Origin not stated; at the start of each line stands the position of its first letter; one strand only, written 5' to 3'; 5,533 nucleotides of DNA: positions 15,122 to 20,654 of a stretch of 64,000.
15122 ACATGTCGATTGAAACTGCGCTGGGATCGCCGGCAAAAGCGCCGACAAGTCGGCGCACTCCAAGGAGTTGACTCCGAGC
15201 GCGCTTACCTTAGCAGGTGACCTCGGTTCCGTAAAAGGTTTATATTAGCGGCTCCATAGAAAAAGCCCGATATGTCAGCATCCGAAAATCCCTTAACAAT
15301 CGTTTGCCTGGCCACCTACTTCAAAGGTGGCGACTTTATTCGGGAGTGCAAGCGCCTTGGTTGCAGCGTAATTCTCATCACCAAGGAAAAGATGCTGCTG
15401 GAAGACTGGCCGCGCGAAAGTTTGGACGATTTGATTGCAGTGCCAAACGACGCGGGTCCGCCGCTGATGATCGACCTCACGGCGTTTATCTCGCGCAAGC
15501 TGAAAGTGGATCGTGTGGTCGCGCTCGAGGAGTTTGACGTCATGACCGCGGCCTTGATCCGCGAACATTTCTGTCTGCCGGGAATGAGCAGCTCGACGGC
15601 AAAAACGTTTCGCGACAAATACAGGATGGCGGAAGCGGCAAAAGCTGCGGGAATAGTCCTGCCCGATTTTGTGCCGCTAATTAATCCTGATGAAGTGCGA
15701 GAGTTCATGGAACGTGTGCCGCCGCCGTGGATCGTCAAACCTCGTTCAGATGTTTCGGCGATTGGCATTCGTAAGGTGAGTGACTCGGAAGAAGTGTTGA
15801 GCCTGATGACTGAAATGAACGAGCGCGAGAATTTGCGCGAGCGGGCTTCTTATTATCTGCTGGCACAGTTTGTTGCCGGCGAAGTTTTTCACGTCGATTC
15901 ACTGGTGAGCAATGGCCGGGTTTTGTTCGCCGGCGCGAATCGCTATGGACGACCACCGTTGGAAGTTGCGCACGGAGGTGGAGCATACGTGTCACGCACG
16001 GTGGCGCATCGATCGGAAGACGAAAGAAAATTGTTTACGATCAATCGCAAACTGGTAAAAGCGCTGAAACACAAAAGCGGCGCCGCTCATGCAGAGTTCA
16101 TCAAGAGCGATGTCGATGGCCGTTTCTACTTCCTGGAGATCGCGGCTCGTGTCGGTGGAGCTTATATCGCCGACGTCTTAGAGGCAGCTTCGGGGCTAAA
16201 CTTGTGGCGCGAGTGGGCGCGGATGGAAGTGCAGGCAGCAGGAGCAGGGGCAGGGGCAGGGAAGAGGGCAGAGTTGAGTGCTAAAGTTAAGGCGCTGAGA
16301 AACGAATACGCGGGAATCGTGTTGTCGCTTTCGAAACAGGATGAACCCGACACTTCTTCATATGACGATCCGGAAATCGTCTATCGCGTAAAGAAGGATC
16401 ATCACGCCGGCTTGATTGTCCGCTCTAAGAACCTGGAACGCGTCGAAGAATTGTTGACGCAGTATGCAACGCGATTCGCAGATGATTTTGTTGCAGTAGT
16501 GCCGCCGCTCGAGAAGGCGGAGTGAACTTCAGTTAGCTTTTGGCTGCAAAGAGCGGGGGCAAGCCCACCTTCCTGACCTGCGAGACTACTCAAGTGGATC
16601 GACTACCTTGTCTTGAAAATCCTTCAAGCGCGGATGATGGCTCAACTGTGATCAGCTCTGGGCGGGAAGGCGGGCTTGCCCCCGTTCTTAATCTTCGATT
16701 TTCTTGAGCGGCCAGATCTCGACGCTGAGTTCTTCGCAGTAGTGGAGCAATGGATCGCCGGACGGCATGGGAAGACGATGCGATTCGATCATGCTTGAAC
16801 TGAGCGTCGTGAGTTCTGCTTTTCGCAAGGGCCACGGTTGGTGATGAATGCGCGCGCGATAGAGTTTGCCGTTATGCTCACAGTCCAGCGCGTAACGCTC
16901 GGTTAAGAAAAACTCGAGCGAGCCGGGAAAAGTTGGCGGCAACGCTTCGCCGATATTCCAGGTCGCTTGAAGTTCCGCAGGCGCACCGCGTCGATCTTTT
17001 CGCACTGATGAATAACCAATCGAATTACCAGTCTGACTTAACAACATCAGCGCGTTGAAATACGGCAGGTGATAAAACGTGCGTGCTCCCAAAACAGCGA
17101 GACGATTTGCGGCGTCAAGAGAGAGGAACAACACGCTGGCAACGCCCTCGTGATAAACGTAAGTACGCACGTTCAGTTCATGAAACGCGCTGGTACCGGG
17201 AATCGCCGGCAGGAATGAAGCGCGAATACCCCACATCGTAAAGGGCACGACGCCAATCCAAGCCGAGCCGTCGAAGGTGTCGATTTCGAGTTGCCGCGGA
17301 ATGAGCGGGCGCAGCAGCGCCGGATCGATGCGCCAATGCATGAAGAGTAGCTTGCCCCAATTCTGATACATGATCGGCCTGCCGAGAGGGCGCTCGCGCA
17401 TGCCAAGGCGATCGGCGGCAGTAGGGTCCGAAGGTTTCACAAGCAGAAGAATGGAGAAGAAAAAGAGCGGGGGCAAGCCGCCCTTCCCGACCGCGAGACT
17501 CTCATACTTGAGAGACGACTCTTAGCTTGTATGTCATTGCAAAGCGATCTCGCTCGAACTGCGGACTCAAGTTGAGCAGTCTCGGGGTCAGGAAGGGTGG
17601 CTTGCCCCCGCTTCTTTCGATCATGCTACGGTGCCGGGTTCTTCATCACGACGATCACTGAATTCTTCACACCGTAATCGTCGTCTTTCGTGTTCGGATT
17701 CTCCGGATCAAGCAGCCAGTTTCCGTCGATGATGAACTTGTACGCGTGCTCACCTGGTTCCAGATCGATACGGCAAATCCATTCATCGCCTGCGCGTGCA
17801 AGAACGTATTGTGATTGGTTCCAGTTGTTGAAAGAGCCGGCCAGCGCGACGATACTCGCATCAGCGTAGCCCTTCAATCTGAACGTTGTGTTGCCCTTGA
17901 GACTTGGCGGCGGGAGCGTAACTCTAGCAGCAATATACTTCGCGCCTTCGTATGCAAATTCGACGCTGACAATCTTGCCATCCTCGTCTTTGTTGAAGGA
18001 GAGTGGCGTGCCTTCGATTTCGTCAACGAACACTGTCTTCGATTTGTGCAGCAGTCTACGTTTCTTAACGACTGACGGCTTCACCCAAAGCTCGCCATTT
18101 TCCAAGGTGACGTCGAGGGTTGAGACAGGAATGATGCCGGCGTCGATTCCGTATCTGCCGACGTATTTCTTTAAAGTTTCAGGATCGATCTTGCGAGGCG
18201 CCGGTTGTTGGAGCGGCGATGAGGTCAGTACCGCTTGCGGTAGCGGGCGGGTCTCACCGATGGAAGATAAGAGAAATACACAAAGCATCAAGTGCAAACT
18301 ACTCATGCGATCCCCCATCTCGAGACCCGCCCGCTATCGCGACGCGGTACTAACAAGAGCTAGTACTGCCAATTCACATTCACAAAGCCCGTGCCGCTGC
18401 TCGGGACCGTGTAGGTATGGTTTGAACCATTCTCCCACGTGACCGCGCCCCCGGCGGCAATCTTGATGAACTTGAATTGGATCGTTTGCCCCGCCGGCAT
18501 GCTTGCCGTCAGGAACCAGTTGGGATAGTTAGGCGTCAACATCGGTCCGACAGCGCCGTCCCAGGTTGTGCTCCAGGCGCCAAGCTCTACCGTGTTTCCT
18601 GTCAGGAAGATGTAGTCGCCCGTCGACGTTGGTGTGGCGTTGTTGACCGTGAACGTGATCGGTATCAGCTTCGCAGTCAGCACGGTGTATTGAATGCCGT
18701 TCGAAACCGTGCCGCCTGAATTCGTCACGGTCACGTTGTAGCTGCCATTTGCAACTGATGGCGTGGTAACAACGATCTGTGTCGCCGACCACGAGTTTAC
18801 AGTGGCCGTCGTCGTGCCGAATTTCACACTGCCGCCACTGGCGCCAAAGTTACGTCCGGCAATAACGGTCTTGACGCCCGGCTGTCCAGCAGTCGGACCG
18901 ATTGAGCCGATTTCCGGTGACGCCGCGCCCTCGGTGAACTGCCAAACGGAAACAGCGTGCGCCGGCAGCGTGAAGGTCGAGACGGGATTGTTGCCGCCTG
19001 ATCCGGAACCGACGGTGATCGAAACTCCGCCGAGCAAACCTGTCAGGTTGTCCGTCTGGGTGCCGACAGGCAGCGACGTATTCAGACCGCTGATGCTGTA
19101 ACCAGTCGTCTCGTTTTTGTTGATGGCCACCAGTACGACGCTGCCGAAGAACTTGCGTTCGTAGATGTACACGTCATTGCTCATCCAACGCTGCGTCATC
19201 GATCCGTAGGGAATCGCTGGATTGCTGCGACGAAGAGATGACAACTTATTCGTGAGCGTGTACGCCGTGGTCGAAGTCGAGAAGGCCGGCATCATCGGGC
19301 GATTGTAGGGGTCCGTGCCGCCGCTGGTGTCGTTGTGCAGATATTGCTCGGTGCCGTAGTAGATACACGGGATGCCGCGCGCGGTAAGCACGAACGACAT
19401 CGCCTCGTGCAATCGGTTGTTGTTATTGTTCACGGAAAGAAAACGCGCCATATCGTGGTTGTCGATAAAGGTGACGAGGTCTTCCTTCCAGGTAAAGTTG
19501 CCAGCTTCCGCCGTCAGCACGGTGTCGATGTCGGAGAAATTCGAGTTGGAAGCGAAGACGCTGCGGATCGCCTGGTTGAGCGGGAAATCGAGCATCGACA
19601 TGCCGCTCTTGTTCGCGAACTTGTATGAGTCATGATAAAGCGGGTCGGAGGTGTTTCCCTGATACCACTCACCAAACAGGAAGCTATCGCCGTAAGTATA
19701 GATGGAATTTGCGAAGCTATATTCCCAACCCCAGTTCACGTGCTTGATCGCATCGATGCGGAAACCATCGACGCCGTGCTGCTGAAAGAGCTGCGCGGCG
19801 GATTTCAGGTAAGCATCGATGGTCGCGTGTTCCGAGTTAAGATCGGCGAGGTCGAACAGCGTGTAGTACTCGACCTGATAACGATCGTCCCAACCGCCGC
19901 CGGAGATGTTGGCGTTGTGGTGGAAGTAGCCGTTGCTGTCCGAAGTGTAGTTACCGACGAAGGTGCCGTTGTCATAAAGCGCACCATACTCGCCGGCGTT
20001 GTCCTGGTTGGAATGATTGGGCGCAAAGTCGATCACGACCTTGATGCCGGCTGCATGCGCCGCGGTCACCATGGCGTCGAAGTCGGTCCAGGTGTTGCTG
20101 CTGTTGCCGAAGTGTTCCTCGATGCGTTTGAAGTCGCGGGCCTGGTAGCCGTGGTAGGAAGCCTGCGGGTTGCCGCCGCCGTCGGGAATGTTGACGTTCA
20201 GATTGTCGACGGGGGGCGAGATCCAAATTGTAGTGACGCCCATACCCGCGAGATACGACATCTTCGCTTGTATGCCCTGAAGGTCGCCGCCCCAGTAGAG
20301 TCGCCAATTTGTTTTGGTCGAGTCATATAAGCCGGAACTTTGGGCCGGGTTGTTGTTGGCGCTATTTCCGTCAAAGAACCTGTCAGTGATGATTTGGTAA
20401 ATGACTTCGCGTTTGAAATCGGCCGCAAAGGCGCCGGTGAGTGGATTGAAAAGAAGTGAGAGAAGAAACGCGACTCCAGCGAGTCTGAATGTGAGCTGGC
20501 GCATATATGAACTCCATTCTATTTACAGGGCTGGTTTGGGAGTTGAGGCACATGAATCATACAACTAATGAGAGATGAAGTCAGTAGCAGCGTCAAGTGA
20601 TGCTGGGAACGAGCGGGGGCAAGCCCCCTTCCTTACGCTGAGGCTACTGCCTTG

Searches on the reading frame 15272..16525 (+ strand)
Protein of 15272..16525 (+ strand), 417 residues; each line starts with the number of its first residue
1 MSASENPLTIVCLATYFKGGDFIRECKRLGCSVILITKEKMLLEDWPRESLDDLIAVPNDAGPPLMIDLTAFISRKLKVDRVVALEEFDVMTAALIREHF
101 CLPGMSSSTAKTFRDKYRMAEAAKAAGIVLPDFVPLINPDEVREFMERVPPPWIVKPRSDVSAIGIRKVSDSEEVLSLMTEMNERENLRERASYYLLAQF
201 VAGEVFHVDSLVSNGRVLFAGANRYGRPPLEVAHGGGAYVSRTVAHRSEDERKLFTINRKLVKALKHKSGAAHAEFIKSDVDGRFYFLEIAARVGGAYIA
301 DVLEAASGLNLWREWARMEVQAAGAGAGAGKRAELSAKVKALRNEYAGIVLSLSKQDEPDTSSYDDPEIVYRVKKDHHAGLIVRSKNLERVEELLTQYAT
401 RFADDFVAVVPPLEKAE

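Call 93: search_protein_families(library=pfam, proteins=[window:15272-16525:+], max_evalue=0.00001)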
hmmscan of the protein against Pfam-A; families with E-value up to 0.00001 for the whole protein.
window:15272-16525:+ (417 aa): 2 families
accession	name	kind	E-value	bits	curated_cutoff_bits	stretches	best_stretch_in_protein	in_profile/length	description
PF02655.19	ATP-grasp_3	-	1.4e-08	35.4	23.2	1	114-296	2-159/160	ATP-grasp domain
PF13535.11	ATP-grasp_4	-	1.2e-07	32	27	1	151-300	3-159/160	ATP-grasp domain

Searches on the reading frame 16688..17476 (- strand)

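Call 84: search_protein_families(library=pfam, proteins=[window:16688-17476:-], max_evalue=0.01)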
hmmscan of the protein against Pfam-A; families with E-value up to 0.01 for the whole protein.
window:16688-17476:- (262 aa): 2 families
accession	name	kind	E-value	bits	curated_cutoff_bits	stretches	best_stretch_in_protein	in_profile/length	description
PF09844.14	DUF2071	-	3.6e-70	236.3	27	1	38-250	2-211/212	Uncharacterized conserved protein (COG2071)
PF06314.16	ADC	-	0.00067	19.7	29.8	1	37-163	17-133/238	Acetoacetate decarboxylase (ADC)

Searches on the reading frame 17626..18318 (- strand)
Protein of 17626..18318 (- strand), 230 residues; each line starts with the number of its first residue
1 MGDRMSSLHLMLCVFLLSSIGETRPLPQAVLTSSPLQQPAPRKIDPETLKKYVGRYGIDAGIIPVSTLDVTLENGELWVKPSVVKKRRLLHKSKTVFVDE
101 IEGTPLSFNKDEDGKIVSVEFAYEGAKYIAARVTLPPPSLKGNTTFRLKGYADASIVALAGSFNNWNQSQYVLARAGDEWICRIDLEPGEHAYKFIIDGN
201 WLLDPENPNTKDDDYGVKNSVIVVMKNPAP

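Call 84: search_protein_families(library=pfam, proteins=[window:17626-18318:-], max_evalue=0.01)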
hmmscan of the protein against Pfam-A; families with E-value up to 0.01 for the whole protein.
window:17626-18318:- (230 aa): 3 families
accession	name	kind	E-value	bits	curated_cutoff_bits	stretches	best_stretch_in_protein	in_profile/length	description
PF16561.11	AMPK1_CBM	-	1.4e-16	60.9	26.8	1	153-226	10-81/85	Glycogen recognition site of AMP-activated protein kinase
PF11954.13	DUF3471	-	1.6e-07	32.1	29.3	1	40-122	3-89/103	Domain of unknown function (DUF3471)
PF02922.24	CBM_48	-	8.3e-05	23.3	22.4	1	153-204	21-73/83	Carbohydrate-binding module 48 (Isoamylase N-terminal domain)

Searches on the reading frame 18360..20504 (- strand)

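Call 93: search_protein_families(library=pfam, proteins=[window:18360-20504:-], max_evalue=0.00001)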
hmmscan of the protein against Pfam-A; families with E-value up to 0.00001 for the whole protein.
window:18360-20504:- (714 aa): 3 families
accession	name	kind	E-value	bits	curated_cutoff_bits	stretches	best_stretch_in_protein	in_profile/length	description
PF00128.31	Alpha-amylase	-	2.4e-43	149.5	22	1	37-391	1-358/446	Alpha amylase, catalytic domain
PF00686.25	CBM_20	-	2.4e-21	75.8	23.3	1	614-706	2-93/97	Starch binding domain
PF01833.30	TIG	-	3.2e-13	49.9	20.9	1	530-607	1-83/84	IPT/TIG domain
